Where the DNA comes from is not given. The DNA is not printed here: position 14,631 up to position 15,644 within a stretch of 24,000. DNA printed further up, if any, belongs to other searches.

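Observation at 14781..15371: Uncharacterised His-rich N-terminal module fused to the arsenosugar-type glycosyltransferase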

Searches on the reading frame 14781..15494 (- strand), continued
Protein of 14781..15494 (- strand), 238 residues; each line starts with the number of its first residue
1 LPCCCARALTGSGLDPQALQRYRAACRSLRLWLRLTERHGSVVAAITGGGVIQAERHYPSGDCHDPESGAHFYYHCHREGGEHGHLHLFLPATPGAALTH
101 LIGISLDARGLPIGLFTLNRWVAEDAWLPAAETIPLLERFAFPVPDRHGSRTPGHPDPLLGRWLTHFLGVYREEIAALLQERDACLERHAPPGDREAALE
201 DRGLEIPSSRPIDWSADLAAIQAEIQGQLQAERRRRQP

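Call 51: search_protein_families(library=pfam, proteins=[L019:381-767:+, L039:9360-9818:+, L052:9022-9900:+, L017:9113-9895:+, L072:9540-9815:+, L081:9480-9821:+, L065:9580-9906:+, L063:256-591:+, L087:8909-9808:+, L053:9590-9952:+], max_evalue=0.001)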
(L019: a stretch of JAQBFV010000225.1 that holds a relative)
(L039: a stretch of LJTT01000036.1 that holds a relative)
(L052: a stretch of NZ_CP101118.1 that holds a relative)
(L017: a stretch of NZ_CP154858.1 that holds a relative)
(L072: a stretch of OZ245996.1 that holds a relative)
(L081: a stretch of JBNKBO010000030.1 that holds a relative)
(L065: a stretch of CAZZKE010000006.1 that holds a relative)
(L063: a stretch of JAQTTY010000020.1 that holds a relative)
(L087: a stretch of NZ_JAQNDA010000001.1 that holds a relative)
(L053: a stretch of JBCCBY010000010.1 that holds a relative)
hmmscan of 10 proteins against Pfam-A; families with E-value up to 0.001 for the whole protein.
L019:381-767:+ (128 aa): 0 families

L039:9360-9818:+ (152 aa): 0 families

L052:9022-9900:+ (292 aa): 2 families
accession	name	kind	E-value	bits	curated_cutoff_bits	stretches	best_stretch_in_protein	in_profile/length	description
PF21342.2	SoxA-TsdA_cyt-c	-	3.8e-09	36.8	27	1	147-233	2-82/88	SoxA/TsdA, cytochrome c domain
PF03150.19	CCP_MauG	-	1.3e-07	32.8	25.6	1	143-175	3-36/149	Di-haem cytochrome c peroxidase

L017:9113-9895:+ (260 aa): 2 families
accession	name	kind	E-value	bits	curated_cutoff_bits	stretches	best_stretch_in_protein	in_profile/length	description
PF21342.2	SoxA-TsdA_cyt-c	-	1.1e-08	35.4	27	1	132-211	11-85/88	SoxA/TsdA, cytochrome c domain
PF03150.19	CCP_MauG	-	1.2e-06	29.6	25.6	1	117-151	2-37/149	Di-haem cytochrome c peroxidase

L072:9540-9815:+ (91 aa): 0 families

L081:9480-9821:+ (113 aa): 0 families

L065:9580-9906:+ (108 aa): 0 families

L063:256-591:+ (111 aa): 0 families

L087:8909-9808:+ (299 aa): 2 families
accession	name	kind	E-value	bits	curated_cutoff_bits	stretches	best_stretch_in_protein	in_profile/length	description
PF21342.2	SoxA-TsdA_cyt-c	-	3.9e-09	36.8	27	1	156-242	1-81/88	SoxA/TsdA, cytochrome c domain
PF03150.19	CCP_MauG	-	5e-05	24.4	25.6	1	157-185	7-36/149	Di-haem cytochrome c peroxidase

L053:9590-9952:+ (120 aa): 0 families

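Call 52: search_protein_families(library=ncbifam, proteins=[L039:11095-12408:+, L019:381-767:+, L052:9022-9900:+, window:14781-15470:-, L002:9622-10413:-], max_evalue=0.001)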
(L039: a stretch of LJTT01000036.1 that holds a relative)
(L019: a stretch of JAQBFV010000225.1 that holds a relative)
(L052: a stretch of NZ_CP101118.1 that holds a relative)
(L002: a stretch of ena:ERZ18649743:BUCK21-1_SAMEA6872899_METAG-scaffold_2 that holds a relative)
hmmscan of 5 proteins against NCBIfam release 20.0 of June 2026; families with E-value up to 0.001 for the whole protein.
L039:11095-12408:+ (437 aa): 3 families
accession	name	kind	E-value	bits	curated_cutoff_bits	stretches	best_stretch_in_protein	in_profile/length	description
NF033796.1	selen_YedE_FdhT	exception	6.8e-42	144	350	2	255-407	13-163/387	selenium metabolism membrane protein YedE/FdhT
NF052577.1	ThSTportTsuASprch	equivalog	1.7e-20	73.6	400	2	320-399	243-322/330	thiosulfate transporter TsuA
NF041049.1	thio_trans_TsuA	exception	3.6e-12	46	645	1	70-400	11-331/348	thiosulfate utilization transporter TsuA/YeeE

L019:381-767:+ (128 aa): 0 families

L052:9022-9900:+ (292 aa): 3 families
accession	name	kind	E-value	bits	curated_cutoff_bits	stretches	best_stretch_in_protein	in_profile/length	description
TIGR04484.1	thiosulf_SoxA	equivalog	3.8e-07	29.6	110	1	145-233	7-89/212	sulfur oxidation c-type cytochrome SoxA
TIGR03791.1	TTQ_mauG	equivalog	3.9e-05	23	443.85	1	144-176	6-39/291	tryptophan tryptophylquinone biosynthesis enzyme MauG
TIGR04039.1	MXAN_0977_Heme2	hypoth_equivalog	0.00042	19.5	362.85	1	144-190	12-55/336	MbnH family di-heme enzyme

window:14781-15470:- (230 aa): 0 families

L002:9622-10413:- (263 aa): 37 families (the best 25 are shown)
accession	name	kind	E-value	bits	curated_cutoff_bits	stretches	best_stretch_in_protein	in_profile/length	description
NF001244.0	PRK00216.1-5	equivalog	2.4e-18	66.3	216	1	27-136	38-152/236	bifunctional demethylmenaquinone methyltransferase/2-methoxy-6-polyprenyl-1,4-benzoquinol methylase UbiE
NF045667.1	MTase_DVU1556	equivalog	2.4e-17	63.1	155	1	30-135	15-117/213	DVU_1556 family methyltransferase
TIGR01934.1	MenG_MenH_UbiE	subfamily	3.8e-17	62.3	158.35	1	27-136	29-140/223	ubiquinone/menaquinone biosynthesis methyltransferase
TIGR02072.1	BioC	equivalog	8.3e-15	55.2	184.95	1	29-136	23-131/244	malonyl-ACP O-methyltransferase BioC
NF001243.0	PRK00216.1-4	equivalog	7e-14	51.7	235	1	36-136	46-150/237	demethylmenaquinone methyltransferase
NF045825.1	FAmtase_mtf2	equivalog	2.6e-13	49.8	400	1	37-135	58-156/248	fatty-acid O-methyltransferase Mtf2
TIGR02752.1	MenG_heptapren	equivalog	3.1e-13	49.8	419.85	1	35-136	43-148/231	demethylmenaquinone methyltransferase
NF007610.0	PRK10258.1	equivalog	2.6e-12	46.6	342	1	24-136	29-137/251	malonyl-ACP O-methyltransferase BioC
NF045823.1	PthPhpthDimycoMt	equivalog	4.7e-12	45.6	300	1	37-136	66-165/256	phthiotriol/phenolphthiotriol dimycocerosates methyltransferase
NF040539.1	AST_met_ArsM_2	exception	1.5e-11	44.7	240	1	29-135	48-161/262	putative arsinothricin biosynthesis methyltransferase ArsM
NF001241.0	PRK00216.1-2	equivalog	1.7e-11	44.2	327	1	32-136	46-146/231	demethylmenaquinone methyltransferase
NF043040.1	corrin_prot_MT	hypoth_equivalog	4.5e-11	42.6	180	1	13-135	14-145/216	corrinoid protein-associated methyltransferase CpaM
NF041537.1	ArsM_AhpD_UU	exception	5.2e-11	41.9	510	1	36-135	75-178/345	arsenite methyltransferase/AhpD domain selenoprotein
NF002463.0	PRK01683.1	equivalog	2.6e-10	40.3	297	1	14-137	9-128/258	trans-aconitate 2-methyltransferase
NF001242.0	PRK00216.1-3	equivalog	2.6e-10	40.1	351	1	23-135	54-173/258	bifunctional demethylmenaquinone methyltransferase/2-methoxy-6-polyprenyl-1,4-benzoquinol methylase UbiE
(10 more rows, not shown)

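Call 55: search_protein_families(library=pfam, alignment_id=A2, max_evalue=5)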
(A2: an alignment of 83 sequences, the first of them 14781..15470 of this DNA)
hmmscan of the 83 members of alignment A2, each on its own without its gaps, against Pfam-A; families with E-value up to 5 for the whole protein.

A. member 1, window:14781-15470:- (230 aa): 2 families
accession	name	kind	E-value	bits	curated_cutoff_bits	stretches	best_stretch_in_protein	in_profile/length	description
PF22308.1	DUF6969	-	2e-49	168.4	27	1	21-204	8-201/201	Domain of unknown function (DUF6969)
PF24095.1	DUF7378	-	0.058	13.7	27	1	76-118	72-114/144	Domain of unknown function (DUF7378)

B. families by the number of members that match (of 83 scanned): 24 families
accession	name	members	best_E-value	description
PF22308.1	DUF6969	83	9.8e-92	Domain of unknown function (DUF6969)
PF08012.16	DUF1702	5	0.03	Protein of unknown function (DUF1702)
PF24095.1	DUF7378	4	0.0061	Domain of unknown function (DUF7378)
PF19446.4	DUF5984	2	0.014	Family of unknown function (DUF5984)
PF10244.14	MRP-L51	2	0.081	Mitochondrial ribosomal subunit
PF21506.2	Knl-2-like_dom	2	0.1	Kinetochore null protein 2-like domain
PF13791.11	Sigma_reg_C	2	0.13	Sigma factor regulator C-terminal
PF20286.3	divDNApol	2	0.26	Divergent Family B DNA polymerase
PF14805.11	THDPS_N_2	1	0.013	Tetrahydrodipicolinate N-succinyltransferase N-terminal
PF05233.18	PHB_acc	1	0.02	PHB accumulation regulatory domain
PF24669.2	Ddi2_HDD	1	0.022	Ddi2 HDD domain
PF11592.13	AvrPto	1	0.04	Central core of the bacterial effector protein AvrPto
PF24965.1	TRS130_4HB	1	0.045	TRS130-like four helical bundle domain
PF22262.2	DUF6950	1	0.072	Domain of unknown function (DUF6950)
PF14417.12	MEDS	1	0.079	MEDS: MEthanogen/methylotroph, DcmR Sensory domain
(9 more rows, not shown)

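Call 56: find_homologous_proteins(query=A2, max_evalue=1e-10)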
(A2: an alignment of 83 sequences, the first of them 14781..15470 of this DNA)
Query A2 (83 sequences) (230 aa, profile of the alignment): 916 proteins with E <= 1e-10 among 8000 candidates; the best 120 are listed.
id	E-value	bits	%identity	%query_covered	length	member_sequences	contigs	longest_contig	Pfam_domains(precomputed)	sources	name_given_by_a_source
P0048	1.5e-104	367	37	73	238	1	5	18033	PF22308.2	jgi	-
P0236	7.8e-104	364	31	88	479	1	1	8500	PF22308.2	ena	-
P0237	3.8e-103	362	33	92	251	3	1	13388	PF22308.2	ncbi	ncbi:MAG: hypothetical protein ACE5ED_04615 [Rhodothalassiaceae bacterium]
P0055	5.6e-103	362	37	73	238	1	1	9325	PF22308.2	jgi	-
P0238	1.1e-101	357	31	91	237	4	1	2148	PF22308.2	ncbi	-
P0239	1.4e-101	357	34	93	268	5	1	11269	PF22308.2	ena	-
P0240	2.0e-101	356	32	91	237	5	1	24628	PF22308.2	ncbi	ncbi:MAG: hypothetical protein V3U18_06465 [Alphaproteobacteria bacterium]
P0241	2.7e-101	356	36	83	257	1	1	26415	PF22308.2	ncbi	-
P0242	3.6e-101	356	37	88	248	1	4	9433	PF22308.2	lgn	-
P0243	6.6e-101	355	33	84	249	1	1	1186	PF22308.2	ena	-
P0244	7.4e-101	355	31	92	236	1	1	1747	PF22308.2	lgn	-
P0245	1.3e-100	354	36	74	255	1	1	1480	PF22308.2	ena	-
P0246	2.0e-100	353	33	88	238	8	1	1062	PF22308.2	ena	-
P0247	2.7e-100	353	30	91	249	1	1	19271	PF22308.2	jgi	jgi:hypothetical protein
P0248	4.3e-100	352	34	79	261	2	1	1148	PF22308.2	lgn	-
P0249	7.1e-100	351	37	77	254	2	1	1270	PF22308.2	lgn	-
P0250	1.5e-99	350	33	90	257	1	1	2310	PF22308.2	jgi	jgi:hypothetical protein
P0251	1.5e-99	350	31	93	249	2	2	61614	PF22308.2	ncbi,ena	-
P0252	7.2e-99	348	36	79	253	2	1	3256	PF22308.2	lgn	-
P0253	7.5e-99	348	32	84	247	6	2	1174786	PF22308.2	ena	-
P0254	1.5e-98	347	35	66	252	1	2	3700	PF22308.2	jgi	-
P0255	1.6e-98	347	35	81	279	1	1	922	PF22308.2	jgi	jgi:hypothetical protein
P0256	1.7e-98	347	33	93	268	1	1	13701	PF22308.2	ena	-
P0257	2.5e-98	346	31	92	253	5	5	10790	PF22308.2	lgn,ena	-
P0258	3.3e-98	346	31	74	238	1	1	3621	PF22308.2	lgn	-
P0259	7.9e-98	345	32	87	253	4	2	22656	PF22308.2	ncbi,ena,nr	ncbi:MAG: hypothetical protein O3B22_15555 [Proteobacteria bacterium]|nr:hypothetical protein [Pseud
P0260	1.4e-97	344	35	66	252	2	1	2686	PF22308.2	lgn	-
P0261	1.7e-97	344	36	93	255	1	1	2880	PF22308.2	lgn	-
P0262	1.8e-97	344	35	82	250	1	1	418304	PF22308.2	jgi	-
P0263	1.8e-97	344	31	84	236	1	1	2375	PF22308.2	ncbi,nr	ncbi:MAG: hypothetical protein MI741_04305, partial [Rhodospirillales bacterium]|nr:hypothetical pro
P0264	2.6e-97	343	32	90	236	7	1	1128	PF22308.2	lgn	-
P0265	3.3e-97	343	33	79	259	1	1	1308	PF22308.2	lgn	-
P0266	3.4e-97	343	33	90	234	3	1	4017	PF22308.2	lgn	-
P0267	3.6e-97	343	31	89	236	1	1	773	PF22308.2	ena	-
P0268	3.7e-97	343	34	74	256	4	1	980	PF22308.2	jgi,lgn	jgi:hypothetical protein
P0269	4.2e-97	342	34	91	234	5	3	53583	PF22308.2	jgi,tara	jgi:hypothetical protein|tara:strand:+ start:115 stop:819 length:705 start_codon:yes stop_codon:yes 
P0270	4.7e-97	342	35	90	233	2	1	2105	PF22308.2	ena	-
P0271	4.8e-97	342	35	77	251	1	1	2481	PF22308.2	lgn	-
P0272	4.9e-97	342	35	78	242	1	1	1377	PF22308.2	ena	-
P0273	5.0e-97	342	31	75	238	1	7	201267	PF22308.2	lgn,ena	-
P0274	5.0e-97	342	34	92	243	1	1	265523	PF22308.2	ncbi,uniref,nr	ncbi:hypothetical protein GQF03_12225 [Sneathiella chungangensis]|uniref:DUF6969 domain-containing p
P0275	5.7e-97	342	34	92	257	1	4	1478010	PF22308.2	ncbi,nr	ncbi:DUF6969 family protein [Sneathiella chungangensis]|nr:hypothetical protein [Sneathiella chungan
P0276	5.7e-97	342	36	84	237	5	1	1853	PF22308.2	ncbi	-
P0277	6.0e-97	342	38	93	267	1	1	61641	PF22308.2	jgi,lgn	-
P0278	6.4e-97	342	31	72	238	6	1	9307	PF22308.2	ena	-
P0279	6.5e-97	342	31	89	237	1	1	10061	PF22308.2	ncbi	-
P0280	6.6e-97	342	34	82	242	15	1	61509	PF22308.2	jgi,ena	jgi:hypothetical protein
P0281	6.6e-97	342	37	68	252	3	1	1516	PF22308.2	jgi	-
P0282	7.5e-97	341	35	93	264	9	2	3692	PF22308.2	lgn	-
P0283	7.7e-97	341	37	80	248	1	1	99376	PF22308.2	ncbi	-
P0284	8.8e-97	341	38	74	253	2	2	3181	PF22308.2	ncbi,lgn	-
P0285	9.5e-97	341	35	86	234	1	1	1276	PF22308.2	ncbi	-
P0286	1.1e-96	341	33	91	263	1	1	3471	PF22308.2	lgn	-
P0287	1.1e-96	341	34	94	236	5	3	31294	PF22308.2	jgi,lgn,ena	-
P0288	1.2e-96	341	34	81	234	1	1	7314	PF22308.2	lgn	-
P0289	1.2e-96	341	32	91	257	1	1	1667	PF22308.2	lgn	-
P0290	1.3e-96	341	33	80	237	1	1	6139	PF22308.2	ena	-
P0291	1.3e-96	341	34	75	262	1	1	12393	PF22308.2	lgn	-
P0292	1.6e-96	340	35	76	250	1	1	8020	PF22308.2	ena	-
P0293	1.7e-96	340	31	91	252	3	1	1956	PF22308.2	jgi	jgi:hypothetical protein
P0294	1.8e-96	340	33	78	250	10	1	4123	PF22308.2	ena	-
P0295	1.8e-96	340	33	82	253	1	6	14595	PF22308.2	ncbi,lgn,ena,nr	ncbi:MAG: hypothetical protein OXR84_14900 [Magnetovibrio sp.]|nr:hypothetical protein [Magnetovibri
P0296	1.9e-96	340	31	91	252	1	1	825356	PF22308.2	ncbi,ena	-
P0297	2.0e-96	340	35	82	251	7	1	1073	PF22308.2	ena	-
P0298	2.7e-96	340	36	87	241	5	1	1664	PF22308.2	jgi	-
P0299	3.6e-96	339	33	77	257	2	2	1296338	PF22308.2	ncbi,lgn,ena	-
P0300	4.1e-96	339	31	93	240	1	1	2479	PF22308.2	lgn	-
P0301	4.2e-96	339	32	95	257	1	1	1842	PF22308.2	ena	-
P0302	4.6e-96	339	33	94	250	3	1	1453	PF22308.2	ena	-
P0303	4.6e-96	339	33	66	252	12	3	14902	PF22308.2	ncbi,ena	-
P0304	4.7e-96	339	33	66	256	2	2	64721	PF22308.2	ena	-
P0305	4.7e-96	339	37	76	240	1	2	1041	PF22308.2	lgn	-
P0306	4.8e-96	339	38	78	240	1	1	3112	PF22308.2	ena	-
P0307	5.1e-96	339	33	91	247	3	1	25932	PF22308.2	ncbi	-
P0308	6.6e-96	338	34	73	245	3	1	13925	PF22308.2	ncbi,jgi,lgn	-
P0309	6.8e-96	338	32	94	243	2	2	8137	PF22308.2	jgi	jgi:hypothetical protein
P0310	6.8e-96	338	38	74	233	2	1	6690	PF22308.2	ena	-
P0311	7.4e-96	338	37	78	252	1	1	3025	PF22308.2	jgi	-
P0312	7.9e-96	338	34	72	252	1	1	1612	PF22308.2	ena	-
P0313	8.8e-96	338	33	94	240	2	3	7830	PF22308.2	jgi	jgi:hypothetical protein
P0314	9.1e-96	338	36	80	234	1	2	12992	PF22308.2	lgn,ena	-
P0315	1.0e-95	338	34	87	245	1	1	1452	PF22308.2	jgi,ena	-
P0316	1.2e-95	338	34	73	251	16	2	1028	PF22308.2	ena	-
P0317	1.2e-95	338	30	87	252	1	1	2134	PF22308.2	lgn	-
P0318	1.2e-95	338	32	93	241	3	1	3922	PF22308.2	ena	-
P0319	1.2e-95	338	30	93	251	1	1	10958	PF22308.2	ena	-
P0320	1.2e-95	337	36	87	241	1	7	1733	PF22308.2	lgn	-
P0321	1.3e-95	337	36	80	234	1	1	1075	PF22308.2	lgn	-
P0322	1.3e-95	337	34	71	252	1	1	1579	PF22308.2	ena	-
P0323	1.4e-95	337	35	86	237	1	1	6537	PF22308.2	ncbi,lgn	ncbi:MAG: hypothetical protein RIB59_14910 [Rhodospirillales bacterium]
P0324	1.4e-95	337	34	83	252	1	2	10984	PF22308.2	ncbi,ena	-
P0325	1.5e-95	337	36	72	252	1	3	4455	PF22308.2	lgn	-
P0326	1.5e-95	337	37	88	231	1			PF22308.2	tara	tara:strand:+ start:859 stop:1554 length:696 start_codon:yes stop_codon:yes gene_type:complete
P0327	1.5e-95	337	31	93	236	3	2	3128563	PF22308.2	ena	-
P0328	1.6e-95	337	32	79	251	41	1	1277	PF22308.2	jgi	-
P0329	1.6e-95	337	33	66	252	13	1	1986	PF22308.2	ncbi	-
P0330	1.6e-95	337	31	87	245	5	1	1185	PF22308.2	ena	-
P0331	1.6e-95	337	40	77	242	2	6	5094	PF22308.2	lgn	-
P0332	1.7e-95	337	35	80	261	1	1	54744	PF22308.2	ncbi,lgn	-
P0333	1.7e-95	337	38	74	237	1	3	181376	PF22308.2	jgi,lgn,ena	jgi:hypothetical protein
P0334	1.8e-95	337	32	90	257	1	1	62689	PF22308.2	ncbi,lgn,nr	ncbi:MAG: hypothetical protein K9G33_00490 [Sneathiella sp.]|nr:hypothetical protein [Sneathiella sp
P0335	1.8e-95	337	35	87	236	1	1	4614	PF22308.2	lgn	-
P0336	2.2e-95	337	33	83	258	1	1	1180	PF22308.2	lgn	-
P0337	2.5e-95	336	34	76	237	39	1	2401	PF22308.2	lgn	-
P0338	2.6e-95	336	32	94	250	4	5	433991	PF22308.2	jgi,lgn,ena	-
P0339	2.7e-95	336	31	94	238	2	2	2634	PF22308.2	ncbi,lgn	-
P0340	2.9e-95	336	35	80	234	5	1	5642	PF22308.2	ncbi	-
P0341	3.3e-95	336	32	94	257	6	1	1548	PF22308.2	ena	-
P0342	3.5e-95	336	33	80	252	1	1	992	PF22308.2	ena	-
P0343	3.8e-95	336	31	93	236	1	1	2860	PF22308.2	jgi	jgi:hypothetical protein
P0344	3.8e-95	336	35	82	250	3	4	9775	PF22308.2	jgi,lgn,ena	-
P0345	3.8e-95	336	35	84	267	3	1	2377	PF22308.2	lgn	-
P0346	4.0e-95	336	37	67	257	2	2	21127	PF22308.2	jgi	jgi:hypothetical protein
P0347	4.2e-95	336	34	68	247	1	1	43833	PF22308.2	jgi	jgi:hypothetical protein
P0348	4.2e-95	336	34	80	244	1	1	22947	PF22308.2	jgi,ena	-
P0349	4.5e-95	336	33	75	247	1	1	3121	PF22308.2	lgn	-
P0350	4.5e-95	336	34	79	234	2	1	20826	PF22308.2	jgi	-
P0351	4.7e-95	336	34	78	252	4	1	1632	PF22308.2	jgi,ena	jgi:hypothetical protein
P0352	5.0e-95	336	33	90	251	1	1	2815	PF22308.2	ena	-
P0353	5.1e-95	335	29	88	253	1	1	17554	PF22308.2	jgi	jgi:hypothetical protein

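Call 65: search_protein_families(library=pfam, proteins=[L072:9540-9815:+, L072:10852-11565:+, L072:11580-12314:+, L072:12501-13289:+, L072:13298-14788:+, L072:6031-6534:+, L072:4719-5426:+, L041:5451-6002:+, L041:8529-9500:+, L041:9934-11028:-], max_evalue=0.001)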
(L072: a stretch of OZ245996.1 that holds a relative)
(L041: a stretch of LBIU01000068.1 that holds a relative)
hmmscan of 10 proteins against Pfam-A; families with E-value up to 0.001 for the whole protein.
L072:9540-9815:+ (91 aa): 0 families

L072:10852-11565:+ (237 aa): 1 family
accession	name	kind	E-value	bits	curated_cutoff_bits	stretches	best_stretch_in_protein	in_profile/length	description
PF06468.19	Spond_N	-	6.6e-11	43.1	24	1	37-156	26-152/194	Spondin_N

L072:11580-12314:+ (244 aa): 1 family
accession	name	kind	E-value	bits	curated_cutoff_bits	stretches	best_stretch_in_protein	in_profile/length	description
PF06468.19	Spond_N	-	4.8e-07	30.5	24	1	55-178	26-152/194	Spondin_N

L072:12501-13289:+ (262 aa): 2 families
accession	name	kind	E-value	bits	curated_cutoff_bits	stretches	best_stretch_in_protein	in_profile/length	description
PF00486.34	Trans_reg_C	-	9e-30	103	26.2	1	182-258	1-77/77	Transcriptional regulatory protein, C terminal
PF00072.30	Response_reg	-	5.7e-25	88.1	30.2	1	33-141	1-109/111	Response regulator receiver domain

L072:13298-14788:+ (496 aa): 4 families
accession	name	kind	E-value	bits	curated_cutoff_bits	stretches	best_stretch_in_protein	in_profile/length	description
PF02518.31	HATPase_c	-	2.4e-29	102.4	26.4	1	381-490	2-109/111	Histidine kinase-, DNA gyrase B-, and HSP90-like ATPase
PF00512.31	HisKA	-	4.3e-17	62.4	26.9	1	267-333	2-65/66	His Kinase A (phospho-acceptor) domain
PF13581.12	HATPase_c_2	-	3.4e-05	24.3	27.4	1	389-470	40-114/127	Histidine kinase-like ATPase domain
PF14501.12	HATPase_c_5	-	5.6e-05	23.4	22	1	385-476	6-90/102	GHKL domain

L072:6031-6534:+ (167 aa): 2 families
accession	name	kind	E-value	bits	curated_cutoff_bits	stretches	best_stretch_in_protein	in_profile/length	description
PF05130.17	FlgN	-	2.8e-28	99.6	30.5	1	15-156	3-146/147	FlgN protein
PF21069.2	Csx12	-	0.00092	18.5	27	1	45-144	75-175/594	CRISPR-associated endonuclease Cas9 alpha-helical lobe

L072:4719-5426:+ (235 aa): 3 families
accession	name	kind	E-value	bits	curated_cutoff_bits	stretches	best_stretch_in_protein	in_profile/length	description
PF13144.11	ChapFlgA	-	1.7e-35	122.2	23.8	1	111-234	1-122/122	Chaperone for flagella basal body P-ring formation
PF17656.6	ChapFlgA_N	-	5.5e-13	49.5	27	1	30-107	1-75/77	FlgA N-terminal domain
PF08666.17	SAF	-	3e-05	24.9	21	1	112-168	2-58/63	SAF domain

L041:5451-6002:+ (183 aa): 0 families

L041:8529-9500:+ (323 aa): 0 families

L041:9934-11028:- (364 aa): 2 families
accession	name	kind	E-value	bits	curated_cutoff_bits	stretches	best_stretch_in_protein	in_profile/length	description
PF00126.33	HTH_1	-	1.1e-21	77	26.6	1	35-93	2-60/60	Bacterial regulatory helix-turn-helix protein, lysR family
PF03466.25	LysR_substrate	-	3.5e-16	59.7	28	1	125-324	9-207/209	LysR substrate binding domain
